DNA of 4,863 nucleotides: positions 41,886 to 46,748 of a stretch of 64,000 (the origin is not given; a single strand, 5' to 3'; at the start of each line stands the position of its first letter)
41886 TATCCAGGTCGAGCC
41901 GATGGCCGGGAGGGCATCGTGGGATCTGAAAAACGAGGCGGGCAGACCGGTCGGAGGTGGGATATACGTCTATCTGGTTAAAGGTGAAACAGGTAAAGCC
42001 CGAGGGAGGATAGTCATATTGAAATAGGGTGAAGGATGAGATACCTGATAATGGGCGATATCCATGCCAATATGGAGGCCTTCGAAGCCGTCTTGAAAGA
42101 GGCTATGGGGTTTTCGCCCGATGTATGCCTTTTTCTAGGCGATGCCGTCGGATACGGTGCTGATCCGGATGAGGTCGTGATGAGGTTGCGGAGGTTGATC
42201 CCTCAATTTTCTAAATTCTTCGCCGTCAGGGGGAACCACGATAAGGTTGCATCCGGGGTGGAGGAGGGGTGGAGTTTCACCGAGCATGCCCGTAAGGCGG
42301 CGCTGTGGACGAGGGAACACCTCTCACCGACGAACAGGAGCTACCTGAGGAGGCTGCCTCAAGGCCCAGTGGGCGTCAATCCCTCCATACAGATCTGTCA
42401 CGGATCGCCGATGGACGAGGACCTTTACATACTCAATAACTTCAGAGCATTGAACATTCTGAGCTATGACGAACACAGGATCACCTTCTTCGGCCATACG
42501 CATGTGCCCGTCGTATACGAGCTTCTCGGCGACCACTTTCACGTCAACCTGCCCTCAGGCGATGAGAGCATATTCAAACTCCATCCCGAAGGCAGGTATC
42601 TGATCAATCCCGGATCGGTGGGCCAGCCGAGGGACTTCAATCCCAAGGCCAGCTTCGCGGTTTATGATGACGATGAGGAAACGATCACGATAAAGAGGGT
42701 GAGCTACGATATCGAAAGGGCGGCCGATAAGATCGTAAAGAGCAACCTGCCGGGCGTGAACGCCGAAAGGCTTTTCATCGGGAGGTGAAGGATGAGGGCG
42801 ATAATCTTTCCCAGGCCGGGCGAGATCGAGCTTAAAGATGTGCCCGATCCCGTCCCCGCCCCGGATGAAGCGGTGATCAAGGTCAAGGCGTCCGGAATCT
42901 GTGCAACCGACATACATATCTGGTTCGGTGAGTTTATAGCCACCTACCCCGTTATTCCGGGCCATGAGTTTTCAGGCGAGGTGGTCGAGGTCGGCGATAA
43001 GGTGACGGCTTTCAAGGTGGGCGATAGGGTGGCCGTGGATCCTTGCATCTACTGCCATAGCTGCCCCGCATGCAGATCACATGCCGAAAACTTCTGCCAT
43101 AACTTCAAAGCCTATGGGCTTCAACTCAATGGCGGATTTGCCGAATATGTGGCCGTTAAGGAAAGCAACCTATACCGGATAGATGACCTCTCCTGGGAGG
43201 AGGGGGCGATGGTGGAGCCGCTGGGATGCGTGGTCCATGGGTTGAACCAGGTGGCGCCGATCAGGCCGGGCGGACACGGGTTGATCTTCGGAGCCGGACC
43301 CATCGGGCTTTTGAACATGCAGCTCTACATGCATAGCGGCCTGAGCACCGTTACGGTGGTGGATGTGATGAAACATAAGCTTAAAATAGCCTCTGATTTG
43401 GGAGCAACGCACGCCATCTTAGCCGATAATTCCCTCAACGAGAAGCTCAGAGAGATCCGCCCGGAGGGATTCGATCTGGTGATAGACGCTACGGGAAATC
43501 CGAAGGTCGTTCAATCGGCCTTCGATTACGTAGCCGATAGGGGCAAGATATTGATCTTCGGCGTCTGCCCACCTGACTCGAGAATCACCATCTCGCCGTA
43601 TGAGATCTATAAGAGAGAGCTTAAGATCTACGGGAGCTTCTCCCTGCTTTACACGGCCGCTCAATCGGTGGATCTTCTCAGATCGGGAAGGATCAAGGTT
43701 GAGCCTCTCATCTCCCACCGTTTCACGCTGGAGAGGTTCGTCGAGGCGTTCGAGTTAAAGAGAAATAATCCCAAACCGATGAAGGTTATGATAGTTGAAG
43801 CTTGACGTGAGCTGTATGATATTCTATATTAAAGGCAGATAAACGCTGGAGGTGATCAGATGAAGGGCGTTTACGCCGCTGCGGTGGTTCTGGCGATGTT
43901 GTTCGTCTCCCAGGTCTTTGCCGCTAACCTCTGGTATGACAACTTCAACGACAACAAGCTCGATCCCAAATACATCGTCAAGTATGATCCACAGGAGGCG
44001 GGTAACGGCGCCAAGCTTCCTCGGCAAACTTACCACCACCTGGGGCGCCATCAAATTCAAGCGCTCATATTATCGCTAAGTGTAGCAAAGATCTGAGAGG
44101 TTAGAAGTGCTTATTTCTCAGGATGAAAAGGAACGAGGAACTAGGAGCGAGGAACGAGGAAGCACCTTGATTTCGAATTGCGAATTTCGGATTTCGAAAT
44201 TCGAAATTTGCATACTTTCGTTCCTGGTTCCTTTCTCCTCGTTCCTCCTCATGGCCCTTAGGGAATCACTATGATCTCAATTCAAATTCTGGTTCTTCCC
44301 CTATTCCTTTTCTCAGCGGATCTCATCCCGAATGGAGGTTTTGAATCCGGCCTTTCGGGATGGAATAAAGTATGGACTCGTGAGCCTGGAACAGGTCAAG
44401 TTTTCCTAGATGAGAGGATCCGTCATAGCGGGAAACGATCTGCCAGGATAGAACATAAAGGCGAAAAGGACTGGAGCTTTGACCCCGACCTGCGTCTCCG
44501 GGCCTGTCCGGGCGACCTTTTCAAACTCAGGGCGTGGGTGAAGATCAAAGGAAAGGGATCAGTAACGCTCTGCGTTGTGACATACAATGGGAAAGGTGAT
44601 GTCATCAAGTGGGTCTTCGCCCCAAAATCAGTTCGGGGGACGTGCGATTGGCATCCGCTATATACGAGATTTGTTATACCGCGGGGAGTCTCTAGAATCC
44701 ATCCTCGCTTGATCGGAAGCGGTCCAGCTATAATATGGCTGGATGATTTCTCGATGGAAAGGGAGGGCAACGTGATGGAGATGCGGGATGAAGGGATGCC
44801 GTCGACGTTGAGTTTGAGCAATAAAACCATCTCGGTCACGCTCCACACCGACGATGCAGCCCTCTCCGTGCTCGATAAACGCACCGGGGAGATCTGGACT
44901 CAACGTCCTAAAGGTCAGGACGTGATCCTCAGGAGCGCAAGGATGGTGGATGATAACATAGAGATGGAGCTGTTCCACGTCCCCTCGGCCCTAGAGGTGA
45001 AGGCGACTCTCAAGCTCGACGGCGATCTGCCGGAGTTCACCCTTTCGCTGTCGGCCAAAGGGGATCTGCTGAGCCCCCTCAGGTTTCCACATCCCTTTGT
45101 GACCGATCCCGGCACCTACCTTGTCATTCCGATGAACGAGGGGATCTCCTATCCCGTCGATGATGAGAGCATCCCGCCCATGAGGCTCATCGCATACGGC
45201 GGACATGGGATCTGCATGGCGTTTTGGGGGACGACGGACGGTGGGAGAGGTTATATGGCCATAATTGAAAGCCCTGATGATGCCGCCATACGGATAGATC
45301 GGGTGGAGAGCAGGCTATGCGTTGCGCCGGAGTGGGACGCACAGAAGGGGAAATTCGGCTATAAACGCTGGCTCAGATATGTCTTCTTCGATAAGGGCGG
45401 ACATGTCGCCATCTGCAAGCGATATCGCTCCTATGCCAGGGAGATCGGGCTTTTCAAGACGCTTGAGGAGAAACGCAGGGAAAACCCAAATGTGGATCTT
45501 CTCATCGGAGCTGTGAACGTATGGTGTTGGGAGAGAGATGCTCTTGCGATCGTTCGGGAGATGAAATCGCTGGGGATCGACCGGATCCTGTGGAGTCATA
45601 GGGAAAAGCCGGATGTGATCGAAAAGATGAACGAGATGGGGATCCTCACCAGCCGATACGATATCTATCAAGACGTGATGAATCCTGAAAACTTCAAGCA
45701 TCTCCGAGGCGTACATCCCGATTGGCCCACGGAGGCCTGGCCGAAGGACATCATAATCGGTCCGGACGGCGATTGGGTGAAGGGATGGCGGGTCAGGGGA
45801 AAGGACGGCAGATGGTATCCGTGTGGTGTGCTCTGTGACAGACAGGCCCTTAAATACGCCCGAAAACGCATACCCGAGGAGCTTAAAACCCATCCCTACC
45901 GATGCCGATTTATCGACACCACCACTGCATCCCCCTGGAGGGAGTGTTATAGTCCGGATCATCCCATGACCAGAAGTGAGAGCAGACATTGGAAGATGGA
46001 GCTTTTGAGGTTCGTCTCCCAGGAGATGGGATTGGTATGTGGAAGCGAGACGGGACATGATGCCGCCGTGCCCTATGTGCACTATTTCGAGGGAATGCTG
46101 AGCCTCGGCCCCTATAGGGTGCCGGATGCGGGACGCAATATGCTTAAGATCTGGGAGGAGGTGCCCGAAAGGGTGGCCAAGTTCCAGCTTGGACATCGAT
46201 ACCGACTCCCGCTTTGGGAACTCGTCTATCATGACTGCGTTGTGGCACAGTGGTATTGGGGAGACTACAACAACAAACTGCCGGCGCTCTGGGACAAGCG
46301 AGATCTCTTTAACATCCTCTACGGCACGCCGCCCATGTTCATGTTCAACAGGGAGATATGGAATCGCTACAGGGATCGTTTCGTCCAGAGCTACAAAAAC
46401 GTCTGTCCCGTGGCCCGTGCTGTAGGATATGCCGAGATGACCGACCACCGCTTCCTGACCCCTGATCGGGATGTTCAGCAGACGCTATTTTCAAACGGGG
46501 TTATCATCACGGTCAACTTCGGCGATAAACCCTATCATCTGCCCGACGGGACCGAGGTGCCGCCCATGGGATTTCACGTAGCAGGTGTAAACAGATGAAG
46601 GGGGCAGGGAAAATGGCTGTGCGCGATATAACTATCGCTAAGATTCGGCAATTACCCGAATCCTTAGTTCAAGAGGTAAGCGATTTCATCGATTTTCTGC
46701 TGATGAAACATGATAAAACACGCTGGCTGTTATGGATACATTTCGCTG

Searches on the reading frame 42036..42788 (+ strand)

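Call 41: search_protein_families(library=pfam, proteins=[window:42036-42788:+], max_evalue=0.001)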
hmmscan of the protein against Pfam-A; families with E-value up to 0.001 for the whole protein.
window:42036-42788:+ (250 aa): 2 families
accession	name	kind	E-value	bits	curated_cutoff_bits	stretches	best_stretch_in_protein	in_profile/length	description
PF12850.12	Metallophos_2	-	8.4e-16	58.8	27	1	1-211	1-150/154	Calcineurin-like phosphoesterase superfamily domain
PF00149.33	Metallophos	-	1.2e-14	55.7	21.5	1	1-156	1-189/191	Calcineurin-like phosphoesterase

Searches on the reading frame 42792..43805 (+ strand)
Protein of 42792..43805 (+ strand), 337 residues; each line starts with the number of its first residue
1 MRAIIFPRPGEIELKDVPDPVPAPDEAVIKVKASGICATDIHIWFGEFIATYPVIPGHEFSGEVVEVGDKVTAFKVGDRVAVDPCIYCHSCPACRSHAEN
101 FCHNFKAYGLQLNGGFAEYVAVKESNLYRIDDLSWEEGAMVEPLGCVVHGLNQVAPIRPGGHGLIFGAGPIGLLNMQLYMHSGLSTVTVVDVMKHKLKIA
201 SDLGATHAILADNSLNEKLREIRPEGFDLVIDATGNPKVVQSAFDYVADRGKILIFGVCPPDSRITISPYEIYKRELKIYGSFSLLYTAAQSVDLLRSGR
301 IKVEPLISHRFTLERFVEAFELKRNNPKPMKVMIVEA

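Call 41: search_protein_families(library=pfam, proteins=[window:42792-43805:+], max_evalue=0.001)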
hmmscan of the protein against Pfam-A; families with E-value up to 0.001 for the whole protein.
window:42792-43805:+ (337 aa): 5 families
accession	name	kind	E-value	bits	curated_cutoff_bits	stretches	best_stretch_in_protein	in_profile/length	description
PF08240.17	ADH_N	-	2.2e-33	115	23.5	1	24-132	2-104/104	Alcohol dehydrogenase GroES-like domain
PF00107.32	ADH_zinc_N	-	3.8e-23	82.3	31.8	1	170-291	1-122/129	Zinc-binding dehydrogenase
PF16912.11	Glu_dehyd_C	-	6.2e-16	58.9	34.9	1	138-325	4-203/211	Glucose dehydrogenase C-terminus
PF13602.12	ADH_zinc_N_2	-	4.8e-08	34.5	27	1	203-323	1-123/134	Zinc-binding dehydrogenase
PF02254.24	TrkA_N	-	0.00032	21.5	23.8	1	164-237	2-73/116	TrkA-N domain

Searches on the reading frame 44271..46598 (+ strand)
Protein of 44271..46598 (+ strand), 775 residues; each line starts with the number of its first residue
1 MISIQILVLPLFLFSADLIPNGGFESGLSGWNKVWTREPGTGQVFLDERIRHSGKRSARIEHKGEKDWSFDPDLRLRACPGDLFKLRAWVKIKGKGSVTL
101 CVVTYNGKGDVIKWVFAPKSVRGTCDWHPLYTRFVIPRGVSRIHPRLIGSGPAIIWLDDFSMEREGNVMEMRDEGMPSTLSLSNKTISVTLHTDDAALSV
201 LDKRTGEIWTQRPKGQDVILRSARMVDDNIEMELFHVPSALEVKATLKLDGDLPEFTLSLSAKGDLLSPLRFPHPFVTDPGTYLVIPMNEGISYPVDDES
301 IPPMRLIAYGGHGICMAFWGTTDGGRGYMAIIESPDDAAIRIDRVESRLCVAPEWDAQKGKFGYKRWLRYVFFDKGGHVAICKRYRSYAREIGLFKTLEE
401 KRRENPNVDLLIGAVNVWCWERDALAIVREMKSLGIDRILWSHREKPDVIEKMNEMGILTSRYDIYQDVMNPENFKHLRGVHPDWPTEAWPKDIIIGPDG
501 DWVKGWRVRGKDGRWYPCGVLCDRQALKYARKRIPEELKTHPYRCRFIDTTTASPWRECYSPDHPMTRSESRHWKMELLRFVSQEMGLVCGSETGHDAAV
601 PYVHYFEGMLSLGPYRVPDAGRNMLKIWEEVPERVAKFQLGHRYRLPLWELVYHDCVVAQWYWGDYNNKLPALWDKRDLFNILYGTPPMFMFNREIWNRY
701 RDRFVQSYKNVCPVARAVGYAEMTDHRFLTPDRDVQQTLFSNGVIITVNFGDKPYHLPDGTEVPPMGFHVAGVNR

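Call 41: search_protein_families(library=pfam, proteins=[window:44271-46598:+], max_evalue=0.001)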
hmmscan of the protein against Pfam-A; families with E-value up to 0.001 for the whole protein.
window:44271-46598:+ (775 aa): 2 families
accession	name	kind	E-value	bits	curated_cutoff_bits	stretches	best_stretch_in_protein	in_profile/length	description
PF11308.14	Glyco_hydro_129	-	1.5e-30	106.8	25.6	2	629-738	214-323/324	Glycosyl hydrolases related to GH101 family, GH129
PF18952.6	DUF5696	-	4.8e-08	32.4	25.6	1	698-768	545-612/612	Family of unknown function (DUF5696)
